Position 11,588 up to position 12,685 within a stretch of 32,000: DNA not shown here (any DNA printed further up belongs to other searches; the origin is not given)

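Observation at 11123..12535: TIR-like (Cap12/PycTIR-class) protein with an unrecognised N-terminal domain plus an HExxH partner: candidate undescribed two-gene defence module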

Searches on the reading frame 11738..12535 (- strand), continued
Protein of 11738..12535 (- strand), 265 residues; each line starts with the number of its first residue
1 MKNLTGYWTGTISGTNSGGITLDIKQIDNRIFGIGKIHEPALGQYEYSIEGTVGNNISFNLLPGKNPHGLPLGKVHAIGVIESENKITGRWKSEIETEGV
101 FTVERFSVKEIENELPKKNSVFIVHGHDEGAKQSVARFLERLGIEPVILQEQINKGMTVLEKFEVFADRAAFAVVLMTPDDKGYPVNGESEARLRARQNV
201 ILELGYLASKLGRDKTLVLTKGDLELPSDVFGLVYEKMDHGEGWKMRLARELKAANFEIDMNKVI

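Call 58: find_encoding_contigs(protein=P0095, flank=6000, max_places=3)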
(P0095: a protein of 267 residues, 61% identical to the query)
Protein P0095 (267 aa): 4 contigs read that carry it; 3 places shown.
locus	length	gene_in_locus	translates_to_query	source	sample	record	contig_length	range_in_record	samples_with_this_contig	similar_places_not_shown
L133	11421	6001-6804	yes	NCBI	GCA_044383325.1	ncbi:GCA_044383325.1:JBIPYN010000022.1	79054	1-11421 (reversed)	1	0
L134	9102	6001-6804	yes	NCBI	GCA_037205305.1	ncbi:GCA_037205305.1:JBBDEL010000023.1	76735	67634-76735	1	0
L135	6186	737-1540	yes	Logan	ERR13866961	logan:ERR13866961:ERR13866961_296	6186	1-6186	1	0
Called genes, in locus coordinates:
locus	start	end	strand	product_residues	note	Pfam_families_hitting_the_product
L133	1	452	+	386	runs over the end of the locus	PF01757:Acyl_transf_3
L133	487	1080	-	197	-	PF00440:TetR_N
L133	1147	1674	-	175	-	PF01661:Macro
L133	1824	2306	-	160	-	PF06496:DUF1097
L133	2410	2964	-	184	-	PF02613:Nitrate_red_del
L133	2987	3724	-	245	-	PF02811:PHP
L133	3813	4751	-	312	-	PF02826:2-Hacid_dh_C, PF03446:NAD_binding_2 (weak)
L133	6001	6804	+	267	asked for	PF10137:CAP12-PCTIR_TIR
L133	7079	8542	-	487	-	PF04917:Shufflon_N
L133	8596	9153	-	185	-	PF07963:N_methyl (weak), PF05307:Bundlin, PF08805:PilS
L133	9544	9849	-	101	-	PF06412:TraD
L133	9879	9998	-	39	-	-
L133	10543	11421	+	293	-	PF03389:MobA_MobL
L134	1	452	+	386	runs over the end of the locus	PF01757:Acyl_transf_3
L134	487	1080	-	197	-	PF00440:TetR_N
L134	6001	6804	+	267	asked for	PF10137:CAP12-PCTIR_TIR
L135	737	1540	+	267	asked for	PF10137:CAP12-PCTIR_TIR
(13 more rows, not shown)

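Call 59: find_encoding_contigs(protein=P0015, flank=6000, max_places=2)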
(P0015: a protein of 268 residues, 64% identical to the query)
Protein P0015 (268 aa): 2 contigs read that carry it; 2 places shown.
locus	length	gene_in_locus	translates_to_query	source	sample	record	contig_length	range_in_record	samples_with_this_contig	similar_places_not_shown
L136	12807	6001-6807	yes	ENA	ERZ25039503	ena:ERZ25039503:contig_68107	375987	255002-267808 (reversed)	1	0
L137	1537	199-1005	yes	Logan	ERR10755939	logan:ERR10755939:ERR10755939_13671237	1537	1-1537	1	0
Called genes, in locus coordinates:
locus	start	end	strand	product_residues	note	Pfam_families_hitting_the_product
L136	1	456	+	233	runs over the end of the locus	PF06532:NrsF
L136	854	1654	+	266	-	PF00682:HMGL-like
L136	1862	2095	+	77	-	-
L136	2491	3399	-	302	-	PF01522:Polysacc_deac_1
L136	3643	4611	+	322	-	PF03401:TctC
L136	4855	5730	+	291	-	PF04909:Amidohydro_2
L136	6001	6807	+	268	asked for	PF10137:CAP12-PCTIR_TIR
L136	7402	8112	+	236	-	-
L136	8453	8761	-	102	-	PF00248:Aldo_ket_red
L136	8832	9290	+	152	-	-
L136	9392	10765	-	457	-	PF00211:Guanylate_cyc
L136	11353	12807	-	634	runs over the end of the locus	PF01590:GAF, PF13185:GAF_2, PF00990:GGDEF, PF00563:EAL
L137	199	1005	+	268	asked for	PF10137:CAP12-PCTIR_TIR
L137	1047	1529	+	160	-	-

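Call 60: find_encoding_contigs(protein=P0002, flank=3000, max_places=3)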
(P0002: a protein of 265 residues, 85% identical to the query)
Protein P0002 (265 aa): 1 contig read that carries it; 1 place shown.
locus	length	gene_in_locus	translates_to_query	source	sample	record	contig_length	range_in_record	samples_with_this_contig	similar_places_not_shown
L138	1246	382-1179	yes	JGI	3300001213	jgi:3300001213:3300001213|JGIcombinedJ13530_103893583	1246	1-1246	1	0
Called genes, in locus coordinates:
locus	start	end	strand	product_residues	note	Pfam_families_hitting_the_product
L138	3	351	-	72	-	?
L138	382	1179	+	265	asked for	PF10137:CAP12-PCTIR_TIR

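Call 61: find_encoding_contigs(protein=P0003, flank=3000, max_places=3)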
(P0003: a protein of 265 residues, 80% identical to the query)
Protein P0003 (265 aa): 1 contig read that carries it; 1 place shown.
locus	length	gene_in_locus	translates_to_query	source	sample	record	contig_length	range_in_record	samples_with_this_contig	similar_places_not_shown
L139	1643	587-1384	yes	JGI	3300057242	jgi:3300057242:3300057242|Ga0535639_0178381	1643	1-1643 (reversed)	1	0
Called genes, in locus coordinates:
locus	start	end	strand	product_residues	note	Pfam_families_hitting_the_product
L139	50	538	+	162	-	-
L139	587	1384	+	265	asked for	PF10137:CAP12-PCTIR_TIR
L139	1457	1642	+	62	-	?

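Call 62: find_encoding_contigs(protein=P0001, flank=3000, max_places=3)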
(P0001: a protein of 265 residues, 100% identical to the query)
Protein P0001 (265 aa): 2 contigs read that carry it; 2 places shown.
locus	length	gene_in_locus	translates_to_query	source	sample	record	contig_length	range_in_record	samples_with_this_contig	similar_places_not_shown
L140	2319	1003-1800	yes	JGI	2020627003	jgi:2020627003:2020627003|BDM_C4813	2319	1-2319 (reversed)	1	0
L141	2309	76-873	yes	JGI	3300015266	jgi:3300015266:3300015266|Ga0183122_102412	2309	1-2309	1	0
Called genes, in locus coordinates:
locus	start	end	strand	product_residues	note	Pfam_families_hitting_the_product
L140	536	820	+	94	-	PF01381:HTH_3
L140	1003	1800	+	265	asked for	PF10137:CAP12-PCTIR_TIR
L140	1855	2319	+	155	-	?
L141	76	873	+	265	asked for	PF10137:CAP12-PCTIR_TIR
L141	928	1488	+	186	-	-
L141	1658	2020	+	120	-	PF12441:CopG_antitoxin (weak)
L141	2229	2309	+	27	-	?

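Call 66: find_homologous_proteins(query=A7, max_evalue=0.001)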
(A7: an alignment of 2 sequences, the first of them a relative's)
Query A7 (2 sequences) (160 aa, profile of the alignment): 3318 proteins with E <= 0.001 among 3733 candidates; the best 120 are listed.
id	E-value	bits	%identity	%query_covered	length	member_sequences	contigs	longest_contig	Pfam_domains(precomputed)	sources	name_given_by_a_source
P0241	1.9e-85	302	100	100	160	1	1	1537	-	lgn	-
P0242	1.3e-75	270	41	84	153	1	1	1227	-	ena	-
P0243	7.1e-70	252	40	84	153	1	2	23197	-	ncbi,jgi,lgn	-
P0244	3.4e-67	243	42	84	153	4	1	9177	-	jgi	-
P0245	6.2e-67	242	40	84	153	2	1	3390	-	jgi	jgi:hypothetical protein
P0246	7.8e-66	238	41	84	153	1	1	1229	-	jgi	-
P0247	8.5e-65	235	42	84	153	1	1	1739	-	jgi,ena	-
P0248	4.5e-64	233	41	84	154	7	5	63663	-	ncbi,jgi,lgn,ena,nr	ncbi:MAG: hypothetical protein A2079_01525 [Geobacteraceae bacterium GWC2_48_7]|nr:MAG: hypothetical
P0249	1.1e-63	231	42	84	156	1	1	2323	-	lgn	-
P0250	2.6e-63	230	40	84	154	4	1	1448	-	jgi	-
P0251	2.8e-63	230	42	91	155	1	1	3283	-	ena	-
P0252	4.3e-63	229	42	88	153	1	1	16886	-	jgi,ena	-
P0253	4.5e-63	229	43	84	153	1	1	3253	-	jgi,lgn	-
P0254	5.8e-63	229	41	91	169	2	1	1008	-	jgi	jgi:hypothetical protein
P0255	6.6e-63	229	42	84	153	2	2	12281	-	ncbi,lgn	-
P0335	3.9e-59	217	43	88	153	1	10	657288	-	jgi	jgi:hypothetical protein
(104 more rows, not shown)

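Call 68: find_encoding_contigs(protein=P0335, flank=4000, max_places=10)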
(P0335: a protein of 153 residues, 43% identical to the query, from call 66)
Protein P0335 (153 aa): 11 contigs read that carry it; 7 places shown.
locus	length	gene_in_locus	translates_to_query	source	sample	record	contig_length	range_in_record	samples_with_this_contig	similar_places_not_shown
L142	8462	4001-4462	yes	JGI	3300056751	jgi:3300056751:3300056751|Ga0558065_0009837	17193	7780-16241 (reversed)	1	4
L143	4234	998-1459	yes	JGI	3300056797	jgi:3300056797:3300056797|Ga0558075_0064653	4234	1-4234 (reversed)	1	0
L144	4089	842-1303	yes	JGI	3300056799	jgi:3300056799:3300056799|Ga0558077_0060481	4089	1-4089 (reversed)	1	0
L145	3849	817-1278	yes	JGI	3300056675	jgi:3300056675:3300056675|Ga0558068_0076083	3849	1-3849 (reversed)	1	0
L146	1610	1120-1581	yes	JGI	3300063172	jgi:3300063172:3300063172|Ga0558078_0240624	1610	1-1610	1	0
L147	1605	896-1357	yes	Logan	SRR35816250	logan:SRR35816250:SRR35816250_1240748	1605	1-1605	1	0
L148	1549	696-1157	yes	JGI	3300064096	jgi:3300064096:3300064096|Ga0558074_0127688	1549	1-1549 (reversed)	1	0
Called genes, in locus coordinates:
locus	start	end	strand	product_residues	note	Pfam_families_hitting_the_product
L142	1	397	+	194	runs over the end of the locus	-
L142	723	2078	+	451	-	PF00072:Response_reg, PF00158:Sigma54_activat, PF14532:Sigma54_activ_2, PF07728:AAA_5 (weak), PF25601:AAA_lid_14, PF02954:HTH_8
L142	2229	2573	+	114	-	-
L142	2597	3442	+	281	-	PF12797:Fer4_2 (faint), PF13237:Fer4_10 (faint)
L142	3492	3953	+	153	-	PF19715:DUF6210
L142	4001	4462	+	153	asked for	-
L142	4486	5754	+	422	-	PF04230:PS_pyruv_trans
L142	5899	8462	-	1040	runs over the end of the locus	PF00873:ACR_tran, PF03176:MMPL, PF02355:SecD_SecF_C (weak)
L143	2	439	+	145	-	?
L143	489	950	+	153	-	PF19715:DUF6210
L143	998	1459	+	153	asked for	-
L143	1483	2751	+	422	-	PF04230:PS_pyruv_trans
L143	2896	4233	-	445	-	?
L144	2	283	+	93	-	?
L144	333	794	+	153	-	PF19715:DUF6210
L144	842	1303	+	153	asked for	-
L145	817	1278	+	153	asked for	-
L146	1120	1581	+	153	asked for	-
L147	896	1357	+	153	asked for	-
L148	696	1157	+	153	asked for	-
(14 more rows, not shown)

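Call 69: find_encoding_contigs(protein=P0248, flank=4000, max_places=10)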
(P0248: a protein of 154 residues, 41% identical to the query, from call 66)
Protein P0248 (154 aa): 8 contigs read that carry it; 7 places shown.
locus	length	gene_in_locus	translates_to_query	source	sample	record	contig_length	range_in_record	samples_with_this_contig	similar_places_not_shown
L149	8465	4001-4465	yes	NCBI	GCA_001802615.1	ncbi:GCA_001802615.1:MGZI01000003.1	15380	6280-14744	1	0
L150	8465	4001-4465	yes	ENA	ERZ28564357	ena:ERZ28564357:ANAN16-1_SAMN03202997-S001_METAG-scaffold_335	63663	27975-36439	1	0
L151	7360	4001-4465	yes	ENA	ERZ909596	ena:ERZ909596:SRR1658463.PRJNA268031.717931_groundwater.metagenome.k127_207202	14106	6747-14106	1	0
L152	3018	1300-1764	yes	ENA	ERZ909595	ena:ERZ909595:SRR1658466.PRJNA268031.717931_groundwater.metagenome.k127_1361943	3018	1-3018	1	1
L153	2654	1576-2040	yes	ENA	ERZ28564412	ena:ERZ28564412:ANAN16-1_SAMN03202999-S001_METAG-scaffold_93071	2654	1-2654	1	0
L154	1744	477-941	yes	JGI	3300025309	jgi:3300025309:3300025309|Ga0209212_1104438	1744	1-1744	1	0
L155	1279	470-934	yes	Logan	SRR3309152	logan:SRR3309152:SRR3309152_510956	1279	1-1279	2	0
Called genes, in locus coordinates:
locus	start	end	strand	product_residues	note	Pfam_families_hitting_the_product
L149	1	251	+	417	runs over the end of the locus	-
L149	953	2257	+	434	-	PF00815:Histidinol_dh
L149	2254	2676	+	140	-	PF08780:NTase_sub_bind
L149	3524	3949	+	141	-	-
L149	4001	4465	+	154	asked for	-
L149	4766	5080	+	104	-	PF06296:RelE (weak)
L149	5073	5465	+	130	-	PF15731:MqsA_antitoxin, PF13560:HTH_31 (weak), PF01381:HTH_3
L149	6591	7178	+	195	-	PF00475:IGPD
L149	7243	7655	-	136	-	PF02915:Rubrerythrin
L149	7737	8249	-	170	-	PF00160:Pro_isomerase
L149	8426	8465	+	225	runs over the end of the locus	PF17827:PrmC_N, PF05175:MTS, PF06325:PrmA, PF13489:Methyltransf_23 (weak), PF13649:Methyltransf_25, PF13847:Methyltransf_31, PF08241:Methyltransf_11, PF08242:Methyltransf_12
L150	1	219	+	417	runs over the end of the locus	PF00275:EPSP_synthase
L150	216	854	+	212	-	PF01634:HisG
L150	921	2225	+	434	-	PF00815:Histidinol_dh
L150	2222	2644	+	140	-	PF08780:NTase_sub_bind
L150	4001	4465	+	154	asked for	-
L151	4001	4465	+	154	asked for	-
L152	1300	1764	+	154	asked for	-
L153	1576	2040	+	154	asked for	-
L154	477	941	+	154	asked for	-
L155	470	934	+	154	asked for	-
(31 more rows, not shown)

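Call 70: search_protein_families(library=pfam, proteins=[L142:3492-3953:+, L149:3524-3949:+, L142:4001-4462:+, L149:4001-4465:+, L137:1047-1529:+, L139:50-538:+], max_evalue=1)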
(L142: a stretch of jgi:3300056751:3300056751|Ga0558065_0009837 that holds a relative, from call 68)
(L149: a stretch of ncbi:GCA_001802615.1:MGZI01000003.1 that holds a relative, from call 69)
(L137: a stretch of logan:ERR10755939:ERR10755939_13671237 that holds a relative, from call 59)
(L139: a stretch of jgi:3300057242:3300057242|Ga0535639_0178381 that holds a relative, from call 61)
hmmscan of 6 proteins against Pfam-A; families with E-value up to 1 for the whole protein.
L142:3492-3953:+ (153 aa): 1 family
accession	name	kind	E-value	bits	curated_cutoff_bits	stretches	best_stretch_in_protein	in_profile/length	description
PF19715.4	DUF6210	-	1.3e-31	109.8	25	1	21-153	1-116/116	Family of unknown function (DUF6210)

L149:3524-3949:+ (141 aa): 8 families
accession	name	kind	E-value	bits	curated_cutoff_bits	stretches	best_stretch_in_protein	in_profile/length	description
PF18949.5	DUF5693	-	0.00028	19.9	29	1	30-137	290-393/609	Family of unknown function (DUF5693)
PF13273.12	DUF4064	-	0.0069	17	32.1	1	3-94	5-97/102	Protein of unknown function (DUF4064)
PF21741.2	DUF6867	-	0.017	16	27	1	88-134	39-85/106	Domain of unknown function (DUF6867)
PF11992.13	TgpA_N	-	0.018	14.5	30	1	17-130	55-145/333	TgpA N-terminal domain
PF10034.15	Dpy19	-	0.056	12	27.2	1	68-124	224-280/653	Q-cell neuroblast polarisation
PF04418.17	DUF543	-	0.062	13.6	24.1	0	62-85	33-50/75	Domain of unknown function (DUF543)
PF09605.15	Trep_Strep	-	0.065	13.7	28.7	1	13-82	111-181/185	Hypothetical bacterial integral membrane protein (Trep_Strep)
PF10873.13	CYYR1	-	0.13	13.1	31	1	45-99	44-98/149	Cysteine and tyrosine-rich protein 1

L142:4001-4462:+ (153 aa): 1 family
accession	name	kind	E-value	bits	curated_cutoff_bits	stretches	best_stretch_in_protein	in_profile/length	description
PF13699.11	eCIS_core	-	0.14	12.8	22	1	98-115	60-77/79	eCIS core domain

L149:4001-4465:+ (154 aa): 1 family
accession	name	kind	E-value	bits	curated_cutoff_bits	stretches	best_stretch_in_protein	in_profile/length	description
PF13699.11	eCIS_core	-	0.034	14.7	22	1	90-115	47-77/79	eCIS core domain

L137:1047-1529:+ (160 aa): 2 families
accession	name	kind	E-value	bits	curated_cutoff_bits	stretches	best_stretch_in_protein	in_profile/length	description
PF13699.11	eCIS_core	-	0.037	14.6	22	1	83-115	38-76/79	eCIS core domain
PF20573.4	DUF6782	-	0.3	10.8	27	1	99-115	89-105/241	Putative metallopeptidase family (DUF6782)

L139:50-538:+ (162 aa): 0 families

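Call 73: find_related_loci(query=A8, collection=viral_contigs, flank=4000)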
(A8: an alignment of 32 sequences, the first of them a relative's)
Query A8 (160 aa) in viral_contigs; peptide patterns used: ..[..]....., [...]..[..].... (x = any residue, [..] = any of these).
49 stretches matched a pattern; 1 encode a relative of the query (tblastn E <= 1e-3); 1 distinct loci.
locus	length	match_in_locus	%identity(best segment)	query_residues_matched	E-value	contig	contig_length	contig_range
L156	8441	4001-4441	54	4-150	6e-53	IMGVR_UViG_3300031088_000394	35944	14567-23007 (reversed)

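Call 75: search_dna_similar(query=window:11738-12535:-, collection=plasmids, mode=protein, max_rows=40, max_evalue=1e-10)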
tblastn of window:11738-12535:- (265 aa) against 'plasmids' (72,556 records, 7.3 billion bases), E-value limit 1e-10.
Records with a match: 1149; places in all: 1163; records where one place covers at least 80% of the query: 3.
Best place of each record, by identity: <60% 1149.
By first word of the organism name: Klebsiella 617; Escherichia 368; Salmonella 64; Enterobacter 23; Burkholderia 9; Bacillus 7; Rhizobium 6; Shigella 5; Agrobacterium 5; Sinorhizobium 4; and 26 more.
By predicted mobility (MOB-suite, as given by PLSDB): conjugative 574; non-mobilizable 510; mobilizable 65.
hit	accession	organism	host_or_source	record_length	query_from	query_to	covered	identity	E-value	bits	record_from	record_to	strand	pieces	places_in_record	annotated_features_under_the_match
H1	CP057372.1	Escherichia coli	culture,Pooled pig faecal samples ...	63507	52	265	81%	44.4%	4e-41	157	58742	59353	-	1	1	nucleotide-binding protein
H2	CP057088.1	Escherichia coli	culture,Pooled pig faecal samples ...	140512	52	265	81%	44.4%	4e-41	157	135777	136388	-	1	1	nucleotide-binding protein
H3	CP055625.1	Escherichia coli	culture,Pooled pig faecal samples ...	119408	52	265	81%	44.4%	5e-41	157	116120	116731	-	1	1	none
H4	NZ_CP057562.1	Escherichia fergusonii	culture,Pooled sheep faecal samples ...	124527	55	265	80%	44.1%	3e-42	160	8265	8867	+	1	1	nucleotide-binding protein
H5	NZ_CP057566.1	Escherichia fergusonii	culture,Pooled sheep faecal samples ...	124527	55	265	80%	44.1%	3e-42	160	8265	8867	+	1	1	nucleotide-binding protein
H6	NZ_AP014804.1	Escherichia coli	-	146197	55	265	80%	43.6%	7e-42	159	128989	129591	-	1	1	nucleotide-binding protein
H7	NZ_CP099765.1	Salmonella enterica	Homo sapiens,whole genome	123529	55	265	80%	43.6%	1e-41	159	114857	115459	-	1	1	nucleotide-binding protein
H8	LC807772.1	Escherichia coli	coriander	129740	55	265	80%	43.6%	1e-41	159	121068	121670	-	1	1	none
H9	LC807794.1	Escherichia coli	-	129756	55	265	80%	43.6%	1e-41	159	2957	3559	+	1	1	none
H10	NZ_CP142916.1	Escherichia coli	cell culture,seawater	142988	55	265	80%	43.6%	1e-41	159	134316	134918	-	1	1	nucleotide-binding protein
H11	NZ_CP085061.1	Escherichia coli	Homo sapiens,pure culture,rectal swab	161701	55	265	80%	43.6%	1e-41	159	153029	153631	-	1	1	nucleotide-binding protein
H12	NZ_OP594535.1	Escherichia coli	-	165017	55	265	80%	43.6%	1e-41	159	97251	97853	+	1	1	nucleotide-binding protein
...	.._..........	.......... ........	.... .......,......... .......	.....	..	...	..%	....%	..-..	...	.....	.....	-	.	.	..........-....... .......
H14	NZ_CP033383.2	Salmonella enterica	-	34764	55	265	80%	43.6%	1e-41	159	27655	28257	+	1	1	nucleotide-binding protein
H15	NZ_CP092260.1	Salmonella enterica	broiler chickens,mixed culture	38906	55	265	80%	43.6%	1e-41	159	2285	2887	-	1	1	nucleotide-binding protein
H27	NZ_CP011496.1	Escherichia coli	Homo sapiens,whole organism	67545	55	265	80%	43.6%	1e-41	159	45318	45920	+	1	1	nucleotide-binding protein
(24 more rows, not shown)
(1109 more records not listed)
